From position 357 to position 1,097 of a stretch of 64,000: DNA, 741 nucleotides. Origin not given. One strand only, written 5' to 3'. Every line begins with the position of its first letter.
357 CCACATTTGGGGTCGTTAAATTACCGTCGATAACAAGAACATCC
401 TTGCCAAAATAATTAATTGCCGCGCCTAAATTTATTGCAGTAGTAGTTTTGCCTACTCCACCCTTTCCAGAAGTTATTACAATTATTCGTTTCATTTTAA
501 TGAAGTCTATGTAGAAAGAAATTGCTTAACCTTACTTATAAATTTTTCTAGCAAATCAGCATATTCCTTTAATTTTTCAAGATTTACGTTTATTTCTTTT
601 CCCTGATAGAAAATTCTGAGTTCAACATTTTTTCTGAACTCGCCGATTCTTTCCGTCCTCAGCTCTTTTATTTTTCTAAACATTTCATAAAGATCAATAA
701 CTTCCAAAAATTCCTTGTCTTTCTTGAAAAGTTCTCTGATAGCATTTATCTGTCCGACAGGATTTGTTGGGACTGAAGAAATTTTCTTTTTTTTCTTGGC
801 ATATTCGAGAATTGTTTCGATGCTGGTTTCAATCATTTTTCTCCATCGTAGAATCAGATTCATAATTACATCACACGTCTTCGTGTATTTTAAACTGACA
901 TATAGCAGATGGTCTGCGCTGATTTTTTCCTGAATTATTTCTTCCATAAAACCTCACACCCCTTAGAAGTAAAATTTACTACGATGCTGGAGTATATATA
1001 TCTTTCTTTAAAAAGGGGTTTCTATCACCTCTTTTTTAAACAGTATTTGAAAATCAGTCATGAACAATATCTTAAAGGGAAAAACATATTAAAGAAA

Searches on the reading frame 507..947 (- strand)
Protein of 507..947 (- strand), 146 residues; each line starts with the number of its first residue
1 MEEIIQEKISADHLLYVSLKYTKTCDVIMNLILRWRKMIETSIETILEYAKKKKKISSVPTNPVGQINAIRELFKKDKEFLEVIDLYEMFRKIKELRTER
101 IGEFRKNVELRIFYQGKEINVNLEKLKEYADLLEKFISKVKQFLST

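Call 36: find_encoding_contigs(protein=window:507-947:-, flank=10000, max_places=3)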
Protein window:507-947:- (146 aa): 12 contigs read that carry it; 3 places shown.
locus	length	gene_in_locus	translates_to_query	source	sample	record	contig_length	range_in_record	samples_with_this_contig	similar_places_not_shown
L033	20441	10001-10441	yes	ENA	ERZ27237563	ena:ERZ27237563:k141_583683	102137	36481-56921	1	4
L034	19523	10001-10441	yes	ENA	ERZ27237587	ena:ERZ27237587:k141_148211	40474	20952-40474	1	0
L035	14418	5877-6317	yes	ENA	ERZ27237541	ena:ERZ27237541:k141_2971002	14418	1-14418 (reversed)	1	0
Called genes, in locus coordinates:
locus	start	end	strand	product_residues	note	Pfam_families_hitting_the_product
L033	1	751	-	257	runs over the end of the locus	PF01381:HTH_3 (weak)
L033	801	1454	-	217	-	-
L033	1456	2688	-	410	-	PF13506:Glyco_transf_21, PF03142:Chitin_synth_2 (faint), PF00535:Glycos_transf_2, PF10111:Glyco_tranf_2_2, PF13641:Glyco_tranf_2_3, PF01644:Chitin_synth_1 (faint), PF13632:Glyco_trans_2_3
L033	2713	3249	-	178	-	PF04079:SMC_ScpB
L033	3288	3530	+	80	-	-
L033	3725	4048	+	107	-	-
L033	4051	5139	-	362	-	PF03463:eRF1_1, PF18854:baeRF_family10, PF03464:eRF1_2, PF18859:acVLRF1, PF03465:eRF1_3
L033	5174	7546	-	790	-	PF00133:tRNA-synt_1, PF01921:tRNA-synt_1f (faint), PF09334:tRNA-synt_1g, PF13603:tRNA-synt_1_2 (weak), PF09334:tRNA-synt_1g, PF01406:tRNA-synt_1e, PF08264:Anticodon_1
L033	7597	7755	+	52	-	-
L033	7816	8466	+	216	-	-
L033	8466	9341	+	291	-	-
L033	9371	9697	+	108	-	PF01849:NAC, PF19026:UBA_HYPK (weak)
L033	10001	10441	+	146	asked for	-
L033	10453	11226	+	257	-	PF01656:CbiA, PF06564:CBP_BcsQ, PF10609:ParA, PF13614:AAA_31, PF13500:AAA_26 (weak), PF00142:Fer4_NifH (weak)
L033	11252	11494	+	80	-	-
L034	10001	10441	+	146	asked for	-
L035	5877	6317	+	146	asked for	-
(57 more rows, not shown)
